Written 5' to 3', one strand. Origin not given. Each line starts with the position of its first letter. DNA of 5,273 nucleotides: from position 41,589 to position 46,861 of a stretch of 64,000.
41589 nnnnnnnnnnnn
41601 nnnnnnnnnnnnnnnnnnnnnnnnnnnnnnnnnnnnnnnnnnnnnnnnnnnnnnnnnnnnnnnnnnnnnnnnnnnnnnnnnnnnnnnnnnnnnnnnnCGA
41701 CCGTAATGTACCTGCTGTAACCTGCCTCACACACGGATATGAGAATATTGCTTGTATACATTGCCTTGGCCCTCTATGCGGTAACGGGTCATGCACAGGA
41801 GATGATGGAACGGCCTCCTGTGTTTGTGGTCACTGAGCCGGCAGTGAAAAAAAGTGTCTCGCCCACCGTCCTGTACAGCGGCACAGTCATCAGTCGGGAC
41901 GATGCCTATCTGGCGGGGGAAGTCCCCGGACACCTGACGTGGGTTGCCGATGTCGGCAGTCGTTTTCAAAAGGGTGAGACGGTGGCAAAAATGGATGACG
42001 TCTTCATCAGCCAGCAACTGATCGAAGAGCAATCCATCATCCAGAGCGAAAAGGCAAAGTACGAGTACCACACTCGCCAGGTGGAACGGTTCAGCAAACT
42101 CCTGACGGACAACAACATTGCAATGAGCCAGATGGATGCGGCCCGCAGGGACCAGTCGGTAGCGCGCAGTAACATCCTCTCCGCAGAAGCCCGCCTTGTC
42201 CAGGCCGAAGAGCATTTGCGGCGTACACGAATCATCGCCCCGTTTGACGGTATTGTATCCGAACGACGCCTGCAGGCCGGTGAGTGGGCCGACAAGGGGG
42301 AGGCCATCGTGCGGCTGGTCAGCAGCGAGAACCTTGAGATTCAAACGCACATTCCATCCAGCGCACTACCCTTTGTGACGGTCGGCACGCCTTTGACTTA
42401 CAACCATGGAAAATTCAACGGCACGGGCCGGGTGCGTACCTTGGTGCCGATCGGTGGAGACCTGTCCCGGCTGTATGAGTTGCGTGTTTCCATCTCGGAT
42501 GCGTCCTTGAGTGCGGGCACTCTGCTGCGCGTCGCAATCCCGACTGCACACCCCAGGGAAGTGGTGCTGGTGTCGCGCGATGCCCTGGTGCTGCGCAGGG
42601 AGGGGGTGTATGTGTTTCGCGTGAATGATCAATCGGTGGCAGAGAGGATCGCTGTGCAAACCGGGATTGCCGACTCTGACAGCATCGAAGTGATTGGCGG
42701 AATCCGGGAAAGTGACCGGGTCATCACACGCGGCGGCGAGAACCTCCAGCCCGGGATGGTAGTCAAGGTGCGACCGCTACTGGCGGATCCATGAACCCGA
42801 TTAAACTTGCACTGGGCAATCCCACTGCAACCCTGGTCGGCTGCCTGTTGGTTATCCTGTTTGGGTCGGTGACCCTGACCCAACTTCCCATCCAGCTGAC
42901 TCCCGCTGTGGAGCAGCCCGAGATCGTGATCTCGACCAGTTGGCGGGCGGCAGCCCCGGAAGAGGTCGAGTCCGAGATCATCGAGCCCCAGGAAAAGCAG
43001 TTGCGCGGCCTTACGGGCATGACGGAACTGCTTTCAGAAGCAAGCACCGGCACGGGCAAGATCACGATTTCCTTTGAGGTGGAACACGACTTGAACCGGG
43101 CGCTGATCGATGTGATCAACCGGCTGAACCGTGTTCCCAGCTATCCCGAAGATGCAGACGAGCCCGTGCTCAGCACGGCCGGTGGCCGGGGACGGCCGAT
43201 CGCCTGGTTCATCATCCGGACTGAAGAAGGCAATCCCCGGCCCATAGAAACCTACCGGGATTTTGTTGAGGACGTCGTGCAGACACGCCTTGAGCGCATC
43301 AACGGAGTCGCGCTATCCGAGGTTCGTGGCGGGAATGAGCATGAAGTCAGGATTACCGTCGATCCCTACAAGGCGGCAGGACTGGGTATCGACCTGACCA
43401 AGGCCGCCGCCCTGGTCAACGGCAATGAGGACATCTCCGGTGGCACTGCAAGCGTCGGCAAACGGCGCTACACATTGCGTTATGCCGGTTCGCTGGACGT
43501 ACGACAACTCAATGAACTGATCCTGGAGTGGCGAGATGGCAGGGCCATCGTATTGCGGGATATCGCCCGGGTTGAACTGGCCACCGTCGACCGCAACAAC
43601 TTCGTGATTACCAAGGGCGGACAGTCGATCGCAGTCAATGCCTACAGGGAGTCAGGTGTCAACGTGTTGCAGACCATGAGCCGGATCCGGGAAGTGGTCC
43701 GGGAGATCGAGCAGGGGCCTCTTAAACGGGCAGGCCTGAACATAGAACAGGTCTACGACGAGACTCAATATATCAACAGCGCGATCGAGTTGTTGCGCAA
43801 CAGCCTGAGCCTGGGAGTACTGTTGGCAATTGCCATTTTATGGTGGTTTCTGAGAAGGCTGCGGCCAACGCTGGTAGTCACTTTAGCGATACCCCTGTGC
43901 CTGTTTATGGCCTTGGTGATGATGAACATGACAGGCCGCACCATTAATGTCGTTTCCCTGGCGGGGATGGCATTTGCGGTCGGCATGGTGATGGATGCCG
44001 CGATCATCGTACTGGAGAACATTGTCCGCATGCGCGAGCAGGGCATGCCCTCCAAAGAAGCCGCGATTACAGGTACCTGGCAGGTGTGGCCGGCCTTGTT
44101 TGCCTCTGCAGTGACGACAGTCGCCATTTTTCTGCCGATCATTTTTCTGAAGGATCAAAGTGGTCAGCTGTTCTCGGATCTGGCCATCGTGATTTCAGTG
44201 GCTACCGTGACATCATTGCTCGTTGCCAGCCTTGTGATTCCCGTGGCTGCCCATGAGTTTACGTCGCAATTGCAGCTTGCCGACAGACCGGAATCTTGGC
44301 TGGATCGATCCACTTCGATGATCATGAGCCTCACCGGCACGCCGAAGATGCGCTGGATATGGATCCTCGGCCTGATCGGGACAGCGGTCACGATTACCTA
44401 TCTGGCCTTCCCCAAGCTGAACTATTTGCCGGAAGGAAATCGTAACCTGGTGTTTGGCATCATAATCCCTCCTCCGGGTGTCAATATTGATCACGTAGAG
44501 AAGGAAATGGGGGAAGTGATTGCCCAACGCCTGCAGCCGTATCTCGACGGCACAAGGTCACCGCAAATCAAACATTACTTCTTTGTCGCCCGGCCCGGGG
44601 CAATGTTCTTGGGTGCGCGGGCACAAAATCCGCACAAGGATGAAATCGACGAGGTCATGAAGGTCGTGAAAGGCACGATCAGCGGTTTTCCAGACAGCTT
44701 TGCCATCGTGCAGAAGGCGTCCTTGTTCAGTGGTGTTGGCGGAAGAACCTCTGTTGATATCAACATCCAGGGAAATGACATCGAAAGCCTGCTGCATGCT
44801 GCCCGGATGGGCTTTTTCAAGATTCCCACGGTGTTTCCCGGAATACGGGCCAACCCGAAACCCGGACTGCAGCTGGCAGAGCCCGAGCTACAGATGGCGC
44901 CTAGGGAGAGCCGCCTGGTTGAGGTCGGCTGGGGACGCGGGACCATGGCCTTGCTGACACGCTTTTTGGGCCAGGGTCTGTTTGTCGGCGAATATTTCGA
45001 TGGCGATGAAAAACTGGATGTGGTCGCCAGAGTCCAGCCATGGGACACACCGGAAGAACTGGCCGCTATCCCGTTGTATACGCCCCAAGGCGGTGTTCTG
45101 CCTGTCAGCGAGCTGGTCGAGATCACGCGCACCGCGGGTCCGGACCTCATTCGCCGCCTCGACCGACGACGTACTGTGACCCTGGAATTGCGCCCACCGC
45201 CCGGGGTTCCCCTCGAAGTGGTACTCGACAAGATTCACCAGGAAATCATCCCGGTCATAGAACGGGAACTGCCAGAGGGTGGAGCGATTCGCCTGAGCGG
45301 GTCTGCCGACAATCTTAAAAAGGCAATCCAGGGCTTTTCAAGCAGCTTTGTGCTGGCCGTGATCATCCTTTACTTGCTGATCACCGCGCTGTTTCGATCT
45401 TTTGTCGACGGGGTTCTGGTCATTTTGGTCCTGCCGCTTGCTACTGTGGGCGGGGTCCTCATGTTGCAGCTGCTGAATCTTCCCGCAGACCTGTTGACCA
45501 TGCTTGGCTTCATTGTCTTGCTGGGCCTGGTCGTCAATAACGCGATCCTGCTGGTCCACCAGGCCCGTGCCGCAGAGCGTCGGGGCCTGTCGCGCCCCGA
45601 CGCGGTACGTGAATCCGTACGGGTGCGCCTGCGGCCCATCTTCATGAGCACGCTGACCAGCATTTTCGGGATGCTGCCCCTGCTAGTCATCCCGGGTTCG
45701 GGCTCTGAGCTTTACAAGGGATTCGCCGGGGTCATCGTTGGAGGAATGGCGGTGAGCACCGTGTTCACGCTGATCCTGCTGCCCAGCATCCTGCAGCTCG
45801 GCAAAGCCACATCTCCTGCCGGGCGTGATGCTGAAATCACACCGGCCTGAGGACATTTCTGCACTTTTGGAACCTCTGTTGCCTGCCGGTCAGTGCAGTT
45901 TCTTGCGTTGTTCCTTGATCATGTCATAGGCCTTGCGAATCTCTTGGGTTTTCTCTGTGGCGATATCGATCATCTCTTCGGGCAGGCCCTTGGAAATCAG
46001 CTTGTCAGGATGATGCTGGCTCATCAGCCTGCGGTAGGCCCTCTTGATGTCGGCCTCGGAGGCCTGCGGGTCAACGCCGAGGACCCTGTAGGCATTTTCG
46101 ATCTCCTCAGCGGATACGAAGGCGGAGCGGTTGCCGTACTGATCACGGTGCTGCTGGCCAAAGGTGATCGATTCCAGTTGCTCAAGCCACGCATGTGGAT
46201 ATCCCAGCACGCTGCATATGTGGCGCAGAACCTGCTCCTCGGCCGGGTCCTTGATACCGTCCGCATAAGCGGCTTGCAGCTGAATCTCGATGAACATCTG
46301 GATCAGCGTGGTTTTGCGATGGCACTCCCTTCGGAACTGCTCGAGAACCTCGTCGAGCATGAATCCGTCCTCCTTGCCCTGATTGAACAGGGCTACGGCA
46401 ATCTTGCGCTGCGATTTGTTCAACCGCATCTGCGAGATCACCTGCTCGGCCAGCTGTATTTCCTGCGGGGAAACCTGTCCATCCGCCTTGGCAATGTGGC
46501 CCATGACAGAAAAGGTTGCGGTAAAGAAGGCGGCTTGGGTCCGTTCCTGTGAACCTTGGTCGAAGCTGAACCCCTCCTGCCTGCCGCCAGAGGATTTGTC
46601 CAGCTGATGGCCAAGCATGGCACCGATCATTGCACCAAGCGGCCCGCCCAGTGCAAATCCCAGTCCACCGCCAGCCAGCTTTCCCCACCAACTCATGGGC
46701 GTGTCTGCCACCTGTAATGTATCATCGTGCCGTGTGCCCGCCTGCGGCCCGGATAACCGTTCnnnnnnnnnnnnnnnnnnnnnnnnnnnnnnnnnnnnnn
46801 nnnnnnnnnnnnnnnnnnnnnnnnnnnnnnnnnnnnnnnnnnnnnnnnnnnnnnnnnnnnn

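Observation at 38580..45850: DedA::disulfide-oxidoreductase fusion paired with an ArsS-like radical SAM enzyme and an RND efflux pump, next to the selenium genes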

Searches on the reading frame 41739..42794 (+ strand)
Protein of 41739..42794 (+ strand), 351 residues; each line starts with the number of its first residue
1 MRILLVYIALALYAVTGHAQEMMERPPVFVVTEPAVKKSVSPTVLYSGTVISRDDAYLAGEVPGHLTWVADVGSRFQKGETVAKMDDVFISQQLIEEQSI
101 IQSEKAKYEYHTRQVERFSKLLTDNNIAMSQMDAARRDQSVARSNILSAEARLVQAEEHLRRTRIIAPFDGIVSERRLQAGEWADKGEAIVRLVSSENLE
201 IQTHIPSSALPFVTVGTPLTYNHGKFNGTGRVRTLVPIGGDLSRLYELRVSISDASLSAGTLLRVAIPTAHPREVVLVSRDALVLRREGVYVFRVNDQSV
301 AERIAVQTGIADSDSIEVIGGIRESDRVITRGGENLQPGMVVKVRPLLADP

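Call 7: search_protein_families(library=pfam, proteins=[window:41739-42794:+])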
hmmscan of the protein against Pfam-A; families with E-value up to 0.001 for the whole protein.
window:41739-42794:+ (351 aa): 2 families
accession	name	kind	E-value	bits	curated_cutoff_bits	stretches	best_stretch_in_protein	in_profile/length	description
PF13437.12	HlyD_3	-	5.8e-11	43.5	22.2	1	165-255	2-96/106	HlyD family secretion protein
PF16576.10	HlyD_D23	-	1.1e-08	35.1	30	1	140-255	85-204/214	Barrel-sandwich domain of CusB or HlyD membrane-fusion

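Call 8: search_protein_families(library=ncbifam, proteins=[window:41739-42794:+])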
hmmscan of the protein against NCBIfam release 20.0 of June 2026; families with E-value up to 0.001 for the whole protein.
window:41739-42794:+ (351 aa): 17 families
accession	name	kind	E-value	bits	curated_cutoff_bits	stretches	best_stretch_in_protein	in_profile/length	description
TIGR01730.1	RND_mfp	subfamily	1e-52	179.1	94.9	1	31-344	2-321/322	efflux RND transporter periplasmic adaptor subunit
TIGR00999.1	8a0102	subfamily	1.1e-25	90.3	319.3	1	77-334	5-268/271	CzcB/NccB family metal efflux transporter periplasmic adaptor subunit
NF008589.1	PRK11556.1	equivalog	4e-17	62.2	391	2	18-204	49-236/392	MdtA/MuxA family multidrug efflux RND transporter periplasmic adaptor subunit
NF007132.1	PRK09578.1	equivalog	8.2e-14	51.1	512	2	43-173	49-184/396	MexX/AxyX family multidrug efflux RND transporter periplasmic adaptor subunit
TIGR00998.1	8a0101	subfamily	5.3e-13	48.6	390.8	1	97-221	145-263/334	EmrA/EmrK family multidrug efflux transporter periplasmic adaptor subunit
NF000272.2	OqxA_adapt_sub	exception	4.8e-10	39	835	1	16-190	29-203/391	multidrug efflux RND transporter periplasmic adaptor subunit OqxA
NF033138.2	RND-peri-MexC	equivalog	9e-10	38.2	625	1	253-344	279-371/375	MexC family multidrug efflux RND transporter periplasmic adaptor subunit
NF045904.1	RND-peri-MexE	equivalog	2.1e-09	36.8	714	1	5-196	12-206/390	multidrug efflux RND transporter periplasmic adaptor subunit MexE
NF007785.0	PRK10476.1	equivalog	1.1e-08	34.3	376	1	146-220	192-266/347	multidrug transporter subunit MdtN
NF007850.1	PRK10559.1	equivalog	1.1e-07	31.2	400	1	58-216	43-201/303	p-hydroxybenzoic acid efflux pump subunit AaeA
TIGR01843.1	type_I_hlyD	subfamily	3.3e-07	29.6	208.65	1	91-218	201-328/422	HlyD family type I secretion periplasmic adaptor subunit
NF002939.0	PRK03598.1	equivalog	1.6e-06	27.5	393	2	82-165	98-181/332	secretion protein HlyD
NF011604.1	PRK15030.1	equivalog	1.7e-06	27.3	765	0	113-190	124-201/397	multidrug efflux RND transporter periplasmic adaptor subunit AcrA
NF033834.1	RND_adapt_MexA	exception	2.8e-06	26.7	750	1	9-189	15-184/373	multidrug efflux RND transporter periplasmic adaptor subunit MexA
NF011715.0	PRK15136.1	equivalog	4.5e-06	25.6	563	1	145-220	198-273/390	multidrug efflux MFS transporter periplasmic adaptor subunit EmrA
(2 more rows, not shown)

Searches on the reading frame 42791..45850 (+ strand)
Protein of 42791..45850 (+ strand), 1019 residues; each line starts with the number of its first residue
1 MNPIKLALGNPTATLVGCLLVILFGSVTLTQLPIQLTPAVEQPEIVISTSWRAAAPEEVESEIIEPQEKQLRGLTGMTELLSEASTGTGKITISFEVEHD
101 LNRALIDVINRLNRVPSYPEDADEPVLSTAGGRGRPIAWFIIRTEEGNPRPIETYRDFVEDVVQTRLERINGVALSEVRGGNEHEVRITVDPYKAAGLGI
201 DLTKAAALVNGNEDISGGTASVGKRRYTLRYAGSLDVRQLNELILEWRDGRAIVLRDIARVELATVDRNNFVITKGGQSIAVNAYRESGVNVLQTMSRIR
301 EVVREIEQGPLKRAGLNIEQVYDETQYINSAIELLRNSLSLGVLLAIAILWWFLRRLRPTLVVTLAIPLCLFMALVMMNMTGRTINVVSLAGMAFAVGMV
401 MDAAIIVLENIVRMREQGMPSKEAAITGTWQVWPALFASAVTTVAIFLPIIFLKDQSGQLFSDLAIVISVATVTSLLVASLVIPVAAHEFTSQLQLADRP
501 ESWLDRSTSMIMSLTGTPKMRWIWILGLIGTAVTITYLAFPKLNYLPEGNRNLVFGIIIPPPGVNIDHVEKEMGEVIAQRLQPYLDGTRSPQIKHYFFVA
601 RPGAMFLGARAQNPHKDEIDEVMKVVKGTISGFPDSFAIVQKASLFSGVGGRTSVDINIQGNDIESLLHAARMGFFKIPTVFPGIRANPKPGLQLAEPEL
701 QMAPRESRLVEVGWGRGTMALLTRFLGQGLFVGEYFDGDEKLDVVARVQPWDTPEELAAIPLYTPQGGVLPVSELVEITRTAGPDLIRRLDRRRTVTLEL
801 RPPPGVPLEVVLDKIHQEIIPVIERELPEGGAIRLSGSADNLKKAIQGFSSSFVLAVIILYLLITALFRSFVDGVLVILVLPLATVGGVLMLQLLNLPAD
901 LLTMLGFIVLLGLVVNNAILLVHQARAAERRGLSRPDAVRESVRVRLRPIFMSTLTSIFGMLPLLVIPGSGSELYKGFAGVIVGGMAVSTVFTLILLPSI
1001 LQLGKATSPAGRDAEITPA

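Call 7: search_protein_families(library=pfam, proteins=[window:42791-45850:+])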
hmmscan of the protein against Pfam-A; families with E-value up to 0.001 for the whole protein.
window:42791-45850:+ (1019 aa): 2 families
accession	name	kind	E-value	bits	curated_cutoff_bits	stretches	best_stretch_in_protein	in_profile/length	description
PF00873.25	ACR_tran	-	8.9e-169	563.7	28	1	4-1000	2-1016/1021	AcrB/AcrD/AcrF family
PF03176.21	MMPL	-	3.8e-09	36.4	20.5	1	822-1003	113-301/333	MMPL family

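Call 8: search_protein_families(library=ncbifam, proteins=[window:42791-45850:+])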
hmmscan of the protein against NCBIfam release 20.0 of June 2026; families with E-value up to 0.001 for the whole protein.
window:42791-45850:+ (1019 aa): 24 families
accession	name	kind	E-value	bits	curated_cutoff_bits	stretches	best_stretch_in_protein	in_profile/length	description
NF033617.1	RND_permease_2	subfamily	5.6e-153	511.2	1250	1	9-1002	6-1005/1009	multidrug efflux RND transporter permease subunit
NF000282.2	RND_permease_1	subfamily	1.1e-114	384.4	1250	1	11-999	8-1022/1029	multidrug efflux RND transporter permease subunit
TIGR00915.1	2A0602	subfamily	5.3e-102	342.4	940.35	1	11-999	9-1023/1050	efflux RND transporter permease subunit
NF007133.0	PRK09579.1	equivalog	6.7e-93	312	1763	1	11-1004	11-1002/1017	multidrug efflux RND transporter permease subunit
NF007905.0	PRK10614.1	equivalog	1.3e-92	311.2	1774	2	6-559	6-565/1025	multidrug efflux RND transporter permease subunit MdtC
NF007798.0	PRK10503.1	equivalog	3.5e-90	303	1584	2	5-493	14-501/1040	MdtB/MuxB family multidrug efflux RND transporter permease subunit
TIGR00914.1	2A0601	subfamily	1.8e-87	294.2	701.45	2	14-488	16-504/1051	CusA/CzcA family heavy metal efflux RND transporter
NF007131.0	PRK09577.1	equivalog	2.5e-71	240.7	1768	1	11-1000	9-1018/1045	multidrug efflux RND transporter permease subunit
NF007842.1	PRK10555.1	equivalog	5.1e-69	233.2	1854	2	11-491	9-497/1036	multidrug efflux RND transporter permease AcrD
NF011706.2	PRK15127.1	equivalog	2e-63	214.7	2150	2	11-487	9-493/1049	multidrug efflux RND transporter permease subunit AcrB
NF000037.1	RND_perm_OqxB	exception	4.2e-57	193.7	2200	2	10-485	10-493/1050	multidrug efflux RND transporter permease subunit OqxB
TIGR00916.1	2A0604s01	subfamily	1.2e-12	48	148.6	2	839-991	84-228/231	SecD/SecF family protein translocase subunit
TIGR00921.1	2A067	subfamily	1.9e-12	46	351.9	2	828-1005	169-347/733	hydrophobe/amphiphile efflux-3 (HAE3) family transporter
NF009584.0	PRK13024.1-4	equivalog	1.2e-07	30.5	1171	1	344-479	267-405/759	protein translocase subunit SecDF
NF009583.0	PRK13024.1-3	subfamily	3.6e-07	28.6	721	1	336-512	282-460/755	protein translocase subunit SecDF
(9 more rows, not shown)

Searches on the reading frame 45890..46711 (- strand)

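Call 7: search_protein_families(library=pfam, proteins=[window:45890-46711:-])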
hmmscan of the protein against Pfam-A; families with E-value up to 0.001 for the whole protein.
window:45890-46711:- (273 aa): 3 families
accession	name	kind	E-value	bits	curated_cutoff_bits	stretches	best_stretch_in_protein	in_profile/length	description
PF05099.18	TerB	-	2e-19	70.5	24.4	1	65-178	3-115/118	Tellurite resistance protein TerB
PF00226.36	DnaJ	-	9.6e-14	51.7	27.8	1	206-271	1-59/63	DnaJ domain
PF04391.17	DUF533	-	2.4e-05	24.4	29.6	1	21-103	29-110/178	Protein of unknown function (DUF533)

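Call 8: search_protein_families(library=ncbifam, proteins=[window:45890-46711:-])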
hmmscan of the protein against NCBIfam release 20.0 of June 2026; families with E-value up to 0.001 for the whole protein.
window:45890-46711:- (273 aa): 13 families
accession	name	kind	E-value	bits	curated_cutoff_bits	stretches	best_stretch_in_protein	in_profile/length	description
NF006948.0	PRK09430.1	equivalog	1.6e-95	319.8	162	1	6-270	1-265/267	co-chaperone DjlA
NF050028.1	CldAdptActJ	equivalog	2.7e-14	53.4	150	1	205-271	2-66/93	cold adaptation protein ActJcold adaptation protein ActJ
TIGR02349.1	DnaJ_bact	equivalog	5.3e-11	42.5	377.2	1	208-271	3-59/354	molecular chaperone DnaJ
NF008035.0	PRK10767.1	subfamily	4e-10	39.3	338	1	207-271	6-63/374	molecular chaperone DnaJ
NF010871.0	PRK14278.1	equivalog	1.4e-07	30.7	502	1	207-271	5-61/378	molecular chaperone DnaJ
NF037946.1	terminal_TopJ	equivalog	3e-07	29.3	300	1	208-271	8-63/810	terminal organelle assembly protein TopJ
NF010892.0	PRK14299.1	equivalog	1.2e-06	28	392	1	206-270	5-61/291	chaperone protein DnaJ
NF010872.0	PRK14279.1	equivalog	1.4e-06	27.7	556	1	206-268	10-65/394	molecular chaperone DnaJ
NF010894.0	PRK14301.1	equivalog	1.6e-06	27.3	548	1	207-270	6-62/373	chaperone protein DnaJ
NF010874.0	PRK14281.1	equivalog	3.5e-06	26.4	619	1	207-271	5-62/397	chaperone protein DnaJ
TIGR03835.1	termin_org_DnaJ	equivalog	1.2e-05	24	512.25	1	208-271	5-60/871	terminal organelle assembly protein TopJ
NF007618.0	PRK10266.1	equivalog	2.6e-05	23.8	403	1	203-270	2-61/306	curved DNA-binding protein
NF010885.0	PRK14292.1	equivalog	4.1e-05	22.7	585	1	207-273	4-62/371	chaperone protein DnaJ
